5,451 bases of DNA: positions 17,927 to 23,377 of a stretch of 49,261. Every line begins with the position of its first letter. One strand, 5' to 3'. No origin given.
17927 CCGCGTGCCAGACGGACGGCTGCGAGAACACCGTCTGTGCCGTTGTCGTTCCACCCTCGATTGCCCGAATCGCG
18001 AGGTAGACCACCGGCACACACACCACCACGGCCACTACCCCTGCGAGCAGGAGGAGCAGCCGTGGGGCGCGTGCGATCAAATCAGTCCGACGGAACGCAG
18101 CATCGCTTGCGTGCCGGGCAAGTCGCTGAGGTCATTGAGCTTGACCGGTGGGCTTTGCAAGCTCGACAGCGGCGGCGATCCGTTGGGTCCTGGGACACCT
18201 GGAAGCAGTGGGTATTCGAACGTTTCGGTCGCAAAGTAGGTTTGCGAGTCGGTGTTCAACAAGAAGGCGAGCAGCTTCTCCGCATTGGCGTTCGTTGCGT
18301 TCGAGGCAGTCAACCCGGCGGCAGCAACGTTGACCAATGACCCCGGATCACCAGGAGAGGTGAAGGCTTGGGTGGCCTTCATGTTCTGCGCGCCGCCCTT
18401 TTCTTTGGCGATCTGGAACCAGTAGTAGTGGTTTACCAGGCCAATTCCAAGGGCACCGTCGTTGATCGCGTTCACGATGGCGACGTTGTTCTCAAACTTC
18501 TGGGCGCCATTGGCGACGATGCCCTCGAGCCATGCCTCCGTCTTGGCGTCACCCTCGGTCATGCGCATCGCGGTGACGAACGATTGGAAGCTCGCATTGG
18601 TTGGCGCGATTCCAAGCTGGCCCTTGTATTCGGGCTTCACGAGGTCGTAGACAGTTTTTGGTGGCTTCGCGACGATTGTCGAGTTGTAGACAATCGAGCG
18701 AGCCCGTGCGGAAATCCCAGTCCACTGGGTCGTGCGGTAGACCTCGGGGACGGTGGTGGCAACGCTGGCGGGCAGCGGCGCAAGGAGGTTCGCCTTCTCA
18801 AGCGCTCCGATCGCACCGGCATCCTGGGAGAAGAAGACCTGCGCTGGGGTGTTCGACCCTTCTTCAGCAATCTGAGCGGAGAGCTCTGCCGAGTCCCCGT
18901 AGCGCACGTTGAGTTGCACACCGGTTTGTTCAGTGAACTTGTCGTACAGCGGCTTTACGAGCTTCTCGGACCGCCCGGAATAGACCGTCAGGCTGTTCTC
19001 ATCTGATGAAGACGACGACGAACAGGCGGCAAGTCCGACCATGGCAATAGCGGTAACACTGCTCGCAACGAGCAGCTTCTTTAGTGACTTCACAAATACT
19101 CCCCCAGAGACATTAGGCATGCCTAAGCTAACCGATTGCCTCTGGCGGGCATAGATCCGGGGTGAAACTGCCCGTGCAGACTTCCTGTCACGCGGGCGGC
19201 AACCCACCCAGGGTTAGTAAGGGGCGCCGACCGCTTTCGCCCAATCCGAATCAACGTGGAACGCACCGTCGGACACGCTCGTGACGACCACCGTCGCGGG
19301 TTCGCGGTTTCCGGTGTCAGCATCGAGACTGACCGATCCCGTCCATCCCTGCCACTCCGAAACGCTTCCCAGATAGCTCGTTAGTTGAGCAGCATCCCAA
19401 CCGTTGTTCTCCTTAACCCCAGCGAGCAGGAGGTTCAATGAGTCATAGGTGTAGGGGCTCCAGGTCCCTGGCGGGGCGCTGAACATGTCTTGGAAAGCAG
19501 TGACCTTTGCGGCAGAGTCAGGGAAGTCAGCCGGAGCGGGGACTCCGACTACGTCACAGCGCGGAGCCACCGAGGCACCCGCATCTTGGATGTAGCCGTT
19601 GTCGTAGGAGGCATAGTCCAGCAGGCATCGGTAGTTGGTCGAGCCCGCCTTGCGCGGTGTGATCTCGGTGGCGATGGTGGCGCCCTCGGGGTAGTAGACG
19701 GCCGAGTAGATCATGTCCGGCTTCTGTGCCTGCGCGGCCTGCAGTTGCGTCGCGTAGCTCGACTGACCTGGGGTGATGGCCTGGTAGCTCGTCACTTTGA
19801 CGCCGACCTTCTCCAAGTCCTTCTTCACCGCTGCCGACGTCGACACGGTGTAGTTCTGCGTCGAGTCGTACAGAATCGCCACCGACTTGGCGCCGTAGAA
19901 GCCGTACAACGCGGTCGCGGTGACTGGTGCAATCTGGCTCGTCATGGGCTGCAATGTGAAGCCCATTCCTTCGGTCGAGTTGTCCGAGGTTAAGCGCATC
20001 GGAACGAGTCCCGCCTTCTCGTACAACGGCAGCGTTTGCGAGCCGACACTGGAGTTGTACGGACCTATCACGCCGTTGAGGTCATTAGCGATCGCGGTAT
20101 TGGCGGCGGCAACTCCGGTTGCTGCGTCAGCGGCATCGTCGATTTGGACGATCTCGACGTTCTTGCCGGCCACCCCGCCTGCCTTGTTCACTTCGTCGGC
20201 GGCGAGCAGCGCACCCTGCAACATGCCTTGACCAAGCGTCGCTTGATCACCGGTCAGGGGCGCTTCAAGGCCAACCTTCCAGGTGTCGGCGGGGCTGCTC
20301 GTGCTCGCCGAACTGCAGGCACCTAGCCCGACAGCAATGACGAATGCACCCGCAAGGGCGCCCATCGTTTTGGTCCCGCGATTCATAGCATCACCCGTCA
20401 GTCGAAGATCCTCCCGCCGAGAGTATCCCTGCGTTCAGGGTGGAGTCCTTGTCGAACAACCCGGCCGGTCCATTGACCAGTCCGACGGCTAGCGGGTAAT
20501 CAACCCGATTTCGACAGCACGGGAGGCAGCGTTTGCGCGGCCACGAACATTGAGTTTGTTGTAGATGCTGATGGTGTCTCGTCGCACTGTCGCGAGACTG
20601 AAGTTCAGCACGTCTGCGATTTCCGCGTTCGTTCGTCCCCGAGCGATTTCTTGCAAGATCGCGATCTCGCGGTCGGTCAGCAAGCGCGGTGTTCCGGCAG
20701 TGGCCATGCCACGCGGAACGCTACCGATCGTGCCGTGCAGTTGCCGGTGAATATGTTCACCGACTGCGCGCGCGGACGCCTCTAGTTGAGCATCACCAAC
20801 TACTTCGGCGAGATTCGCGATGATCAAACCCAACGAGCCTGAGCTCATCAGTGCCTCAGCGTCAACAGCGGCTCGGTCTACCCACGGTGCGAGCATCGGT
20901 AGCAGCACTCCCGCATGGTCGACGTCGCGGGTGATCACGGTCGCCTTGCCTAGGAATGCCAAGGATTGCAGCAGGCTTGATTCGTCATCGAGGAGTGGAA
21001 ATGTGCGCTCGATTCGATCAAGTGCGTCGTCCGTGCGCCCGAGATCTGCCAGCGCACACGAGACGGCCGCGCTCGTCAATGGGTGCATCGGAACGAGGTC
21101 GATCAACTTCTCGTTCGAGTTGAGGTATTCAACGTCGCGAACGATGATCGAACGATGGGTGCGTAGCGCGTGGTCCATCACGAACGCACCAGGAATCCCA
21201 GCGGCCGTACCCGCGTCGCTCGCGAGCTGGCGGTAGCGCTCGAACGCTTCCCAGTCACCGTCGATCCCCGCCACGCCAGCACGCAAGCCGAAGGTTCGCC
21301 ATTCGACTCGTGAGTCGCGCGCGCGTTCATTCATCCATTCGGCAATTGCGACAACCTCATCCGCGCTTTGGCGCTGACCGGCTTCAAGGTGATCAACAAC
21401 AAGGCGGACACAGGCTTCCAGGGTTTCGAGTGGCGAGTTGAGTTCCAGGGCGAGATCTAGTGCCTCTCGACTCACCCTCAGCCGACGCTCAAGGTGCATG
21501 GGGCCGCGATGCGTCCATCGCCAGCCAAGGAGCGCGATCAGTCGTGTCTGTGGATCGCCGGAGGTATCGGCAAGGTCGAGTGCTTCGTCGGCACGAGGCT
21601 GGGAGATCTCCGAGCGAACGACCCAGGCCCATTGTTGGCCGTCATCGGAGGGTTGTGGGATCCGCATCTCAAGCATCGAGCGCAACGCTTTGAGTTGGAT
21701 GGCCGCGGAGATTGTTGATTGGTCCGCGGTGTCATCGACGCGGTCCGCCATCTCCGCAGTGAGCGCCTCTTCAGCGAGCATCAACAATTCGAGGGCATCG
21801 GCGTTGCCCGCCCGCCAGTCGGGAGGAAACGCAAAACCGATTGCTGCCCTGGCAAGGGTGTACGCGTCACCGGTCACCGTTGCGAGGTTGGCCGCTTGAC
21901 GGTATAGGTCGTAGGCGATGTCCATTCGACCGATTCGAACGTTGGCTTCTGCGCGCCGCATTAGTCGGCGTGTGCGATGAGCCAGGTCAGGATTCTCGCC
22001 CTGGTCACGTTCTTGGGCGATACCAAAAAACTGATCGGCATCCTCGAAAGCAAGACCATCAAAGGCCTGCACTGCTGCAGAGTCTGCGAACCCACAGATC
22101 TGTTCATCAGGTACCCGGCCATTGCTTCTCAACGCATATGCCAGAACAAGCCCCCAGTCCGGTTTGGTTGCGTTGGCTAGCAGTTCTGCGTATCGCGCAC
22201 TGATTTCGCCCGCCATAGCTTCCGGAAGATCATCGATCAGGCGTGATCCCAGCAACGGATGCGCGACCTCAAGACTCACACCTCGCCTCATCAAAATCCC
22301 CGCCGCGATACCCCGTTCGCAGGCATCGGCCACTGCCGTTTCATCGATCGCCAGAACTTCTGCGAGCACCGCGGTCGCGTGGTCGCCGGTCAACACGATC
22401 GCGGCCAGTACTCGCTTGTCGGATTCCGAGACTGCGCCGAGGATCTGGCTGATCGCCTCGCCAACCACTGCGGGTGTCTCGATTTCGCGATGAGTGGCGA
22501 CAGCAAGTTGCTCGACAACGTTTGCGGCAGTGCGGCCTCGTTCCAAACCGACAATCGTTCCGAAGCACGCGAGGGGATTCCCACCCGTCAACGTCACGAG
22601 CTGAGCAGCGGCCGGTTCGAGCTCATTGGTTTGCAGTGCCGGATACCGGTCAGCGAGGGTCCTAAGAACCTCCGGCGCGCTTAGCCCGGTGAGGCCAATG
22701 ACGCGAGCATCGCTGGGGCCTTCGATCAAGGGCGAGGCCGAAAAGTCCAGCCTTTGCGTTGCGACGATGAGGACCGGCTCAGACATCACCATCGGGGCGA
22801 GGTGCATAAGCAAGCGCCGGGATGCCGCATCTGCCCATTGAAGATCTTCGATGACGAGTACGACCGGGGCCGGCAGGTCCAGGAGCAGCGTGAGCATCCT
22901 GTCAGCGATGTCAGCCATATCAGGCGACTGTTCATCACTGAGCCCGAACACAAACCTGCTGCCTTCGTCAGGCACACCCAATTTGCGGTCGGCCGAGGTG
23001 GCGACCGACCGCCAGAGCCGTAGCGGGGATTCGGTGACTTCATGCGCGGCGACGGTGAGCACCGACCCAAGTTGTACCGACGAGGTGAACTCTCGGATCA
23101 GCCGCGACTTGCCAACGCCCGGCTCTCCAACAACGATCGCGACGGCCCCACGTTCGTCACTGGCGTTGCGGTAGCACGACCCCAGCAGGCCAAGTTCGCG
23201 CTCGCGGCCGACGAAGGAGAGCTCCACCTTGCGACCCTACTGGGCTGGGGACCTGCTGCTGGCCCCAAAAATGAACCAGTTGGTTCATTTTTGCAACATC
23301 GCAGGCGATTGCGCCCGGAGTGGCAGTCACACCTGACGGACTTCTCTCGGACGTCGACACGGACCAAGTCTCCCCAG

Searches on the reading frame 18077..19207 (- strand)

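Call 6: search_protein_families(library=pfam, proteins=[window:18077-19207:-], max_evalue=0.001)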
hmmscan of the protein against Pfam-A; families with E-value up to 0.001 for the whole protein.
window:18077-19207:- (376 aa): 4 families
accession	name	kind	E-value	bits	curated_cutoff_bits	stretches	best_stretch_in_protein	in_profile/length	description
PF13343.11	SBP_bac_6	-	1.6e-20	74.1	24.6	1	122-334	4-219/245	Bacterial extracellular solute-binding protein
PF13416.11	SBP_bac_8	-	5.8e-16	59.5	27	1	87-339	2-266/279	Bacterial extracellular solute-binding protein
PF13531.11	SBP_bac_11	-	3.4e-14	53.6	25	1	73-326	1-222/227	Bacterial extracellular solute-binding protein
PF01547.30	SBP_bac_1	-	1.3e-11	45.5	26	1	82-322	9-306/307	Bacterial extracellular solute-binding protein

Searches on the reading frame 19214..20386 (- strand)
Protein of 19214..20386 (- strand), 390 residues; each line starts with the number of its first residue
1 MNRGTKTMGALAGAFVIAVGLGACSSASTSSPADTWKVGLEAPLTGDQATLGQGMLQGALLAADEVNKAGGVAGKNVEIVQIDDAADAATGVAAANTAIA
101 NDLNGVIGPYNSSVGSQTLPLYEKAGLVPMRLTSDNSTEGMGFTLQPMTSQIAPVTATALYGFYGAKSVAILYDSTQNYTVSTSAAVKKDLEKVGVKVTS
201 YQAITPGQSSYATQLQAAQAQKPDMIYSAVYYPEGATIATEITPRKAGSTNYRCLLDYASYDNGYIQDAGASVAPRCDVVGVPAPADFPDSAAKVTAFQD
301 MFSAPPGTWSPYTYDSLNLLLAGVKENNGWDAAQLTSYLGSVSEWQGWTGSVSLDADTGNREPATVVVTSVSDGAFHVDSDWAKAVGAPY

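Call 6: search_protein_families(library=pfam, proteins=[window:19214-20386:-], max_evalue=0.001)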
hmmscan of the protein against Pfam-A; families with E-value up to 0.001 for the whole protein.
window:19214-20386:- (390 aa): 3 families
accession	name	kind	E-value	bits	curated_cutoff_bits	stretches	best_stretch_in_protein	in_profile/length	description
PF13458.12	Peripla_BP_6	-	5.6e-40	138.5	31.7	1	35-374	1-342/343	Periplasmic binding protein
PF01094.35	ANF_receptor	-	8.2e-13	48.6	25.4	1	57-228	4-183/353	Receptor family ligand binding region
PF13433.12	Peripla_BP_5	-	1.1e-12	48.2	27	1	36-230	1-196/363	Periplasmic binding protein domain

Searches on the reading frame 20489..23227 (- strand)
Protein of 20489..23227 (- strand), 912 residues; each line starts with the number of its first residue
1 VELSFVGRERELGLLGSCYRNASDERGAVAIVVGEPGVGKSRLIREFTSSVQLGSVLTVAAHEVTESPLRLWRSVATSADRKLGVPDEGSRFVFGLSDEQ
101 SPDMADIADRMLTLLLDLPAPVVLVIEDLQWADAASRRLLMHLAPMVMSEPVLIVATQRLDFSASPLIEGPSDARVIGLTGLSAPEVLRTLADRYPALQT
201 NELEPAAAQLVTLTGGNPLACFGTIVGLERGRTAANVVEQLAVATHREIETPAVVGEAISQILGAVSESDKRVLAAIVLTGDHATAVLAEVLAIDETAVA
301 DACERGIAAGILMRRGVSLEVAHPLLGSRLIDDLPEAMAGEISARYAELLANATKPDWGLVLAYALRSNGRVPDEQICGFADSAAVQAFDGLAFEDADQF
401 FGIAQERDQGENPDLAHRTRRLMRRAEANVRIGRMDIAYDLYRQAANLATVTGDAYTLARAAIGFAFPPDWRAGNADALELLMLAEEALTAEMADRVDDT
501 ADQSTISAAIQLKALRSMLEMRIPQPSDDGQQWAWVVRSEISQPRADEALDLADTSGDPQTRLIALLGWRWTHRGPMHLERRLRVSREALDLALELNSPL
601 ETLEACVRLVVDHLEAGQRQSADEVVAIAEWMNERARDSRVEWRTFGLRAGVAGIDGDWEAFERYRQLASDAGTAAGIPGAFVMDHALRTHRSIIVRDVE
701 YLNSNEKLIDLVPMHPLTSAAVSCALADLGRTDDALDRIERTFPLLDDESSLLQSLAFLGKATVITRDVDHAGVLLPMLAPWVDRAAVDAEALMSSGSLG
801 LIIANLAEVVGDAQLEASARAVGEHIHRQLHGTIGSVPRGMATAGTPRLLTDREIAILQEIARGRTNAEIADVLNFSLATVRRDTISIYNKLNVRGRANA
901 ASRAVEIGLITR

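Call 6: search_protein_families(library=pfam, proteins=[window:20489-23227:-], max_evalue=0.001)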
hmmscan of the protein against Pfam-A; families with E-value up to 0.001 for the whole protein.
window:20489-23227:- (912 aa): 3 families
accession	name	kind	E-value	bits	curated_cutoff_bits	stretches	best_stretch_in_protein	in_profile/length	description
PF13191.12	AAA_16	-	2.5e-19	70.8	32.6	1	5-155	2-167/167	AAA ATPase domain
PF00196.25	GerE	-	4.4e-12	45.9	23.5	1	849-903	2-56/57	Bacterial regulatory proteins, luxR family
PF13401.12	AAA_22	-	6.1e-08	33.5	27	1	28-143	6-104/130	AAA domain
